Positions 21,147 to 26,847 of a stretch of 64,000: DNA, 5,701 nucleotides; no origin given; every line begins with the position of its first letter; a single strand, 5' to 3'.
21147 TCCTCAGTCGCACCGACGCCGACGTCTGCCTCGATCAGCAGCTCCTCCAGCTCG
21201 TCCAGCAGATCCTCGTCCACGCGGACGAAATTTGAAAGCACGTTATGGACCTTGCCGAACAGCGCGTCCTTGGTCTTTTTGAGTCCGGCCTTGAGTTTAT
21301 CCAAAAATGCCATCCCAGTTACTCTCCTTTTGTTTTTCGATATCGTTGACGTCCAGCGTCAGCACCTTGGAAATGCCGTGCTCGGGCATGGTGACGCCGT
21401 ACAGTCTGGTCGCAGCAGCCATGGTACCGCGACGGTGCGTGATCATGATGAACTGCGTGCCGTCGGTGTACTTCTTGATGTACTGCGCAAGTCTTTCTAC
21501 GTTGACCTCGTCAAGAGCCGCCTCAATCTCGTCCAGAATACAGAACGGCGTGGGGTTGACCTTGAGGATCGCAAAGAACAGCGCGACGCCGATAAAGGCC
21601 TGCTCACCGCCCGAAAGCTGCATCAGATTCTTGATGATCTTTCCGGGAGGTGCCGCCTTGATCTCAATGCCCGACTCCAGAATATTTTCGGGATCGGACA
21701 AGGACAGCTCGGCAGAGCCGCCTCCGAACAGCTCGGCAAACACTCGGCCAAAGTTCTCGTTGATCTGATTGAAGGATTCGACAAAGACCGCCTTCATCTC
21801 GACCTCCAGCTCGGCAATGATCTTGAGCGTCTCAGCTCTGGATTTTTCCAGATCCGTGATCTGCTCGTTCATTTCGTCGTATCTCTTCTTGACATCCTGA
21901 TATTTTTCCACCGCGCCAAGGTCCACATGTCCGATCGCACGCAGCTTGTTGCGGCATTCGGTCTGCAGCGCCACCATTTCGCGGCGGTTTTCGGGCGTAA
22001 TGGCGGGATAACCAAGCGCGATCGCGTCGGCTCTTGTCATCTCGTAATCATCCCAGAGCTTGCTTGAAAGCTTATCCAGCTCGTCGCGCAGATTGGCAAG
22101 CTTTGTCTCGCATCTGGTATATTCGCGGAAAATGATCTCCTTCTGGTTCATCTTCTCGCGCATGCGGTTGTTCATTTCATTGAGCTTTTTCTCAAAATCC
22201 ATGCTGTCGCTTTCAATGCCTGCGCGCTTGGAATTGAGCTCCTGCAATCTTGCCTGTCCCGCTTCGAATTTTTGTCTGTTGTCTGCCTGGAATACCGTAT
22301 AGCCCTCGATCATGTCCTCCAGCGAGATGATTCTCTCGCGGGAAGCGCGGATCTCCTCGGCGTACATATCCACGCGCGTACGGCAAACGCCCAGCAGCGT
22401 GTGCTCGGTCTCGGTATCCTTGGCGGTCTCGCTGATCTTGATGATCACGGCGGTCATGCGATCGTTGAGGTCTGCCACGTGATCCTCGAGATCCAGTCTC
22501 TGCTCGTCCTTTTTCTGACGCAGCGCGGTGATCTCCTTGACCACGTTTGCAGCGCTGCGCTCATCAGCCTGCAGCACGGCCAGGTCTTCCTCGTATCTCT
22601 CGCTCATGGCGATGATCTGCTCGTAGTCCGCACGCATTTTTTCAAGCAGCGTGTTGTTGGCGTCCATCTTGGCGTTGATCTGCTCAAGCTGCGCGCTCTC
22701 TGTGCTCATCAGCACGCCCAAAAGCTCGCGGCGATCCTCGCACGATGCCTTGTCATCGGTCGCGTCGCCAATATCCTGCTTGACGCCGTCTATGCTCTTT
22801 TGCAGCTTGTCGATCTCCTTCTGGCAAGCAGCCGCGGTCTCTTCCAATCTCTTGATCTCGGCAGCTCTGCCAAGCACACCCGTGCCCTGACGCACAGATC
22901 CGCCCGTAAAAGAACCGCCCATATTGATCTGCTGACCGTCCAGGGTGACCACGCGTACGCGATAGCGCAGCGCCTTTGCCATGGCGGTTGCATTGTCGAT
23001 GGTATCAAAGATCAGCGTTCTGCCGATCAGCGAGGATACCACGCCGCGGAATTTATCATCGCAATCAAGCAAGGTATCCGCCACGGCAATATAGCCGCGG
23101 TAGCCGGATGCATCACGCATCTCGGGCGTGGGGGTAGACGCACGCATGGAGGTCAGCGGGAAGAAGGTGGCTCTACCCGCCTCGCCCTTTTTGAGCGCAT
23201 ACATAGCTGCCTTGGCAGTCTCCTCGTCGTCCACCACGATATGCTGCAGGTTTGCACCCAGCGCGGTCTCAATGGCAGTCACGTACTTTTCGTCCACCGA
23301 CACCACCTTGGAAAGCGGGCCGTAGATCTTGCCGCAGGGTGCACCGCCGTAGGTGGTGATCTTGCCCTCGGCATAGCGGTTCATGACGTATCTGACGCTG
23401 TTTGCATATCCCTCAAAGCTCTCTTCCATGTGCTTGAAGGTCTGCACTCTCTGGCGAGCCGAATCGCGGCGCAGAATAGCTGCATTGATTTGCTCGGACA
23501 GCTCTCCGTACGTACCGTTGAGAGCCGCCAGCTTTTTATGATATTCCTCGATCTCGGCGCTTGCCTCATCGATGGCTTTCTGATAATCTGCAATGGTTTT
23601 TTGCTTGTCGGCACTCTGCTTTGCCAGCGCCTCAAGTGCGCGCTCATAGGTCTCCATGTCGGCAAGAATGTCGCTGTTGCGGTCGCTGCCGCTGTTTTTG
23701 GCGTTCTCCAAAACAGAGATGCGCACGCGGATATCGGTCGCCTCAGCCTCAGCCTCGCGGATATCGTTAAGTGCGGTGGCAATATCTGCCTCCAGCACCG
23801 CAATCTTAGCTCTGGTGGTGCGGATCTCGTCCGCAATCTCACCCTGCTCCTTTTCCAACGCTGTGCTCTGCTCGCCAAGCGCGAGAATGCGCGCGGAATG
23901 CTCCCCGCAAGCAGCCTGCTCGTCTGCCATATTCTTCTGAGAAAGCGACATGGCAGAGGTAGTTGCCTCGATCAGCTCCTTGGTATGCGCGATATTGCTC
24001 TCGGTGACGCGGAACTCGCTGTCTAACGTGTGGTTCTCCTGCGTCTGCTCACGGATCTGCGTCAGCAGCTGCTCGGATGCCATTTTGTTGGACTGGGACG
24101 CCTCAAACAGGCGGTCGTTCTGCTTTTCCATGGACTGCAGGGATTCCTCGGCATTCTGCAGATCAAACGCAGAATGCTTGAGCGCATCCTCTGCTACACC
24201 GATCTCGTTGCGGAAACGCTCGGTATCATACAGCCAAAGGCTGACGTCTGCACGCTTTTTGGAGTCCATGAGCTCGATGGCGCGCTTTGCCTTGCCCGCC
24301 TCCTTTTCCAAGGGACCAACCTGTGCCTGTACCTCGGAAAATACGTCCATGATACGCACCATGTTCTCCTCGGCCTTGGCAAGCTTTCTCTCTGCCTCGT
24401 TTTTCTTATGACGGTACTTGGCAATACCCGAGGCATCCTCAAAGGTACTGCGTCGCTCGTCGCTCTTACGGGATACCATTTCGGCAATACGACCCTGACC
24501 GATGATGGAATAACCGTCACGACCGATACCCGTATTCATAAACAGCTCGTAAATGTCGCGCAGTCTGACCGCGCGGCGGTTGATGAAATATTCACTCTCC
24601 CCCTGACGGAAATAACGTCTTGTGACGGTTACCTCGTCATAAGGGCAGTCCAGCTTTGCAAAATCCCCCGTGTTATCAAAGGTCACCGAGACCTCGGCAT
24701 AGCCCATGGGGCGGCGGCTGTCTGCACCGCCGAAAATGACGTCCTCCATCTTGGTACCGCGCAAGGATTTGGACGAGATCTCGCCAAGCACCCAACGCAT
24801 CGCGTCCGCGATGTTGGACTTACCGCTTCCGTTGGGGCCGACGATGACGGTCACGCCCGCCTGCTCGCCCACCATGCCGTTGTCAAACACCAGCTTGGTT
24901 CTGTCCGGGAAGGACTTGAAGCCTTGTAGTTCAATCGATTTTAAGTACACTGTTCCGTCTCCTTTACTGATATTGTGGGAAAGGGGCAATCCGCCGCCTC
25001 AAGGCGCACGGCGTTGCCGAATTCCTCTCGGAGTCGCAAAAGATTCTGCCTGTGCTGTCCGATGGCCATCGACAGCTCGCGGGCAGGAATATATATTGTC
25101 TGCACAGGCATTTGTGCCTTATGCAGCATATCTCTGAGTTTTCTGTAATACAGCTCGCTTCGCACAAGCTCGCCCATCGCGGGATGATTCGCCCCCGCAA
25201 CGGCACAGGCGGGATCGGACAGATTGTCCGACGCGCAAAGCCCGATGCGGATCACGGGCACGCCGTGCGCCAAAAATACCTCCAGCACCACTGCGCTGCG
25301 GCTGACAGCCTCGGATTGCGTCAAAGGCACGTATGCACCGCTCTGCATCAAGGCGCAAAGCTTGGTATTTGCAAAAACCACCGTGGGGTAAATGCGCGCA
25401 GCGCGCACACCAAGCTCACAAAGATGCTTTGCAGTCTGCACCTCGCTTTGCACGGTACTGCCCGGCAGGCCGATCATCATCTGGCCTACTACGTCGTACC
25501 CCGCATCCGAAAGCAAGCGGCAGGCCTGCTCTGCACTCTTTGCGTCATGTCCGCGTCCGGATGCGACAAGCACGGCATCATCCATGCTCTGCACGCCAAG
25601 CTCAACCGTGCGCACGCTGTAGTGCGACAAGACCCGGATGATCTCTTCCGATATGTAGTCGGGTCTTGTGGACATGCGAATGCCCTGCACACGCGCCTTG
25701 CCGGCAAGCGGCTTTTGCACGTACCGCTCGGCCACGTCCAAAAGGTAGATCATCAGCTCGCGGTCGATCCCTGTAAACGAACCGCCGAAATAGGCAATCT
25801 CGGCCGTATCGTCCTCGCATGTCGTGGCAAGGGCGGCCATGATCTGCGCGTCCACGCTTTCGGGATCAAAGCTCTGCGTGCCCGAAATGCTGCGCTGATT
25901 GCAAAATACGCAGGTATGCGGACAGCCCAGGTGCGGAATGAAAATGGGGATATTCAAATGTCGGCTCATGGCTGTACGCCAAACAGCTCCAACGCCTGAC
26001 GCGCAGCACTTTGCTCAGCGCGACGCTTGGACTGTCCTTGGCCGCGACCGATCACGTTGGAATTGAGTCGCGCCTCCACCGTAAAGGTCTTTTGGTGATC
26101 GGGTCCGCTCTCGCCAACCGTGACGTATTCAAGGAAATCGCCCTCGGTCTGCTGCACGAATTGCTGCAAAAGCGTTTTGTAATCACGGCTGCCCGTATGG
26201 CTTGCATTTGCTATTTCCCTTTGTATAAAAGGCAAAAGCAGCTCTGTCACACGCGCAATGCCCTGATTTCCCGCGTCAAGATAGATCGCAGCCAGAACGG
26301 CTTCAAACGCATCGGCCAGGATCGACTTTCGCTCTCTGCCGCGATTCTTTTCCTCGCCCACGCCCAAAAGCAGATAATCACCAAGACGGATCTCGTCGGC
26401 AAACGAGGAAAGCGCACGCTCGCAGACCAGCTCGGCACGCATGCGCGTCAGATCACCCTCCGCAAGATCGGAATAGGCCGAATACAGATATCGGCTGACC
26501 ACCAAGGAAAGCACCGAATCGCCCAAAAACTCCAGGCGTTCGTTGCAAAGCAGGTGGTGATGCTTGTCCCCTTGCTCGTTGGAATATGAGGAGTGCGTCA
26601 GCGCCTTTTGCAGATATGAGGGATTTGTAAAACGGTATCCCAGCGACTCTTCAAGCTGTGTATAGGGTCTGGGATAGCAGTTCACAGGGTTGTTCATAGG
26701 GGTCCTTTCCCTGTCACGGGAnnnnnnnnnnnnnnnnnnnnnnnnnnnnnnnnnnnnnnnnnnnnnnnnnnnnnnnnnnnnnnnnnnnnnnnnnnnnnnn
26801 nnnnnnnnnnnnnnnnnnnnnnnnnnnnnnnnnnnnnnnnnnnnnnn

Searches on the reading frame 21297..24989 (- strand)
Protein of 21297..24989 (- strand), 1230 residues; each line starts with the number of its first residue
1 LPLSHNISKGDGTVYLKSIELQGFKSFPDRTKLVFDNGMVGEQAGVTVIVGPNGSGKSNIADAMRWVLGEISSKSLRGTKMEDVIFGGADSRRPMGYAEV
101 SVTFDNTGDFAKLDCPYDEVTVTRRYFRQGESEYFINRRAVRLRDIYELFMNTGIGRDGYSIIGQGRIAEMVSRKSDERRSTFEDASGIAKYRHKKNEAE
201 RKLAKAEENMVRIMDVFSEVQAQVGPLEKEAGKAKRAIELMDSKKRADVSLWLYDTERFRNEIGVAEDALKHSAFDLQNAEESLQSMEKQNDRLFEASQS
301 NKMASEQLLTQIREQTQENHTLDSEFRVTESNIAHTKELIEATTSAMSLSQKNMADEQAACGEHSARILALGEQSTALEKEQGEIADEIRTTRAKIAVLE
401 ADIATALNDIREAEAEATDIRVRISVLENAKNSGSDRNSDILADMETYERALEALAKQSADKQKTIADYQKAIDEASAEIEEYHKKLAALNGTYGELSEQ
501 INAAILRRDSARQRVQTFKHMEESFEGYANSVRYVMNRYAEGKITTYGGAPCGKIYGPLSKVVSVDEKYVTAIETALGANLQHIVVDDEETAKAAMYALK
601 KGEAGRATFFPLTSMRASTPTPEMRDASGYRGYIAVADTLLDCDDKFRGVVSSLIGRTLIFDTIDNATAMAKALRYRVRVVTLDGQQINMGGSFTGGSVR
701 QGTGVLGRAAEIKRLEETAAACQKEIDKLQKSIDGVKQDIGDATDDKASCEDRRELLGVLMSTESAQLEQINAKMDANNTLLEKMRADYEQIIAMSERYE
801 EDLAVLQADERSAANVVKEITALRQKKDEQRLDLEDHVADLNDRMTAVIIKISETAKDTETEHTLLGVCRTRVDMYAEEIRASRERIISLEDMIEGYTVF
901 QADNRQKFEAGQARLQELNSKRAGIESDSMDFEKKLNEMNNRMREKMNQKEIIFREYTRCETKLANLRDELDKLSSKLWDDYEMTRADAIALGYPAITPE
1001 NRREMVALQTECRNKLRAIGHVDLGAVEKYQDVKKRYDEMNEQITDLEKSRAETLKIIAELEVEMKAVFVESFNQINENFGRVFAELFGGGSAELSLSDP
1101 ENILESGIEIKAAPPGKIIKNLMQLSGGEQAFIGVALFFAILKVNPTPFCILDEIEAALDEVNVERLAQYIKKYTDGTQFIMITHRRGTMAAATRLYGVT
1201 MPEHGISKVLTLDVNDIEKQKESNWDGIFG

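Call 10: search_protein_families(library=pfam, proteins=[window:21297-24989:-], max_evalue=0.01)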
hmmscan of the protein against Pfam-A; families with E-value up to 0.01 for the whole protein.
window:21297-24989:- (1230 aa): 8 families
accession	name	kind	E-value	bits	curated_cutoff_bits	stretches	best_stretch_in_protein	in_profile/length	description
PF02463.25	SMC_N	-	2.8e-66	223.5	40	1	15-1207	1-219/220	RecF/RecN/SMC N terminal domain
PF06470.18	SMC_hinge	-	5.8e-30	104.5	22.5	1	555-671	4-116/116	SMC proteins Flexible Hinge Domain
PF13304.12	AAA_21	-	5.7e-12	46.8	27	2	46-89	1-34/304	AAA domain, putative AbiEii toxin, Type IV TA system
PF13175.12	AAA_15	-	4.3e-11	43.5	32.1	1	16-431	3-279/374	AAA ATPase domain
PF13476.12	AAA_23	-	2.8e-09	38.4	27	1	18-317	1-198/201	AAA domain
PF13555.12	AAA_29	-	5.1e-05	23.4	27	1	43-68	21-46/61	P-loop containing region of AAA domain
PF12795.12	MscS_porin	-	0.00032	20.8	34.4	1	443-493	17-66/238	Mechanosensitive ion channel porin domain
PF15796.10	KELK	-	0.0063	17.4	27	1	915-981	9-75/80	KELK-motif containing domain of MRCK Ser/Thr protein kinase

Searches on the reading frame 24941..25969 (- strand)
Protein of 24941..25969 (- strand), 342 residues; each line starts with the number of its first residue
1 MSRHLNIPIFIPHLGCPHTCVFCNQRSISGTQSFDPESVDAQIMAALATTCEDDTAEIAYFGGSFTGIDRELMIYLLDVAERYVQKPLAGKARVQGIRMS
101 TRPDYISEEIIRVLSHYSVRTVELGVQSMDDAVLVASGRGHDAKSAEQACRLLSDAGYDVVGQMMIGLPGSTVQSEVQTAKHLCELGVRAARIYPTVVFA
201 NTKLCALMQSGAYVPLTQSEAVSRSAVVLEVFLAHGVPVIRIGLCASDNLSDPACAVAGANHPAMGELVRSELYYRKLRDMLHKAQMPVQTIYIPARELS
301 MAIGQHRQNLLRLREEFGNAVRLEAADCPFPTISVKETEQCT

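Call 10: search_protein_families(library=pfam, proteins=[window:24941-25969:-], max_evalue=0.01)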
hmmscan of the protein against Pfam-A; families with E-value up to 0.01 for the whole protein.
window:24941-25969:- (342 aa): 2 families
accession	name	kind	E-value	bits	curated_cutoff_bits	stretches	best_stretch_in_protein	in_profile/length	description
PF04055.27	Radical_SAM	-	8e-20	72.1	29.5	1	12-181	3-164/166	Radical SAM superfamily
PF16199.10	Radical_SAM_C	-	1.3e-14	54.5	31.9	1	190-274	3-84/85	Radical_SAM C-terminal domain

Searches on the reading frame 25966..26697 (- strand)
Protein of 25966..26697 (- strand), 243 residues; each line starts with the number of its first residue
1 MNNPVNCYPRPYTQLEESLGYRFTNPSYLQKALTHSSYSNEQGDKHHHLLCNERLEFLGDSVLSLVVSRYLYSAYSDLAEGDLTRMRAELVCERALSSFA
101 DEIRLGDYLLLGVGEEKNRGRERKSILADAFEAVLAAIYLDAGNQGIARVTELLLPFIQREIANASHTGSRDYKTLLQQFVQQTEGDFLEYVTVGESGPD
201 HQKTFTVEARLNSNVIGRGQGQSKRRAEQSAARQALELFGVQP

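Call 10: search_protein_families(library=pfam, proteins=[window:25966-26697:-], max_evalue=0.01)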
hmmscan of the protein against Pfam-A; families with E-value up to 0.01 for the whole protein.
window:25966-26697:- (243 aa): 5 families
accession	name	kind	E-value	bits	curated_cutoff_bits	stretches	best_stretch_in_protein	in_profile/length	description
PF14622.11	Ribonucleas_3_3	-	2.4e-38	131.6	35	1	26-150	2-119/128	Ribonuclease-III-like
PF00636.31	Ribonuclease_3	-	4.8e-26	92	27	1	53-143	1-102/102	Ribonuclease III domain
PF00035.32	dsrm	-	3.9e-18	66.2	23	1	173-237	1-64/66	Double-stranded RNA binding motif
PF22935.1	RM44_endonuclase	-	8.9e-07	29.5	27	1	18-138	22-139/139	Large ribosomal subunit protein mL44, endonuclease domain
PF24995.1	DSRM_2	-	0.0023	18.8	27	1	209-239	47-77/79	dsRNA binding domain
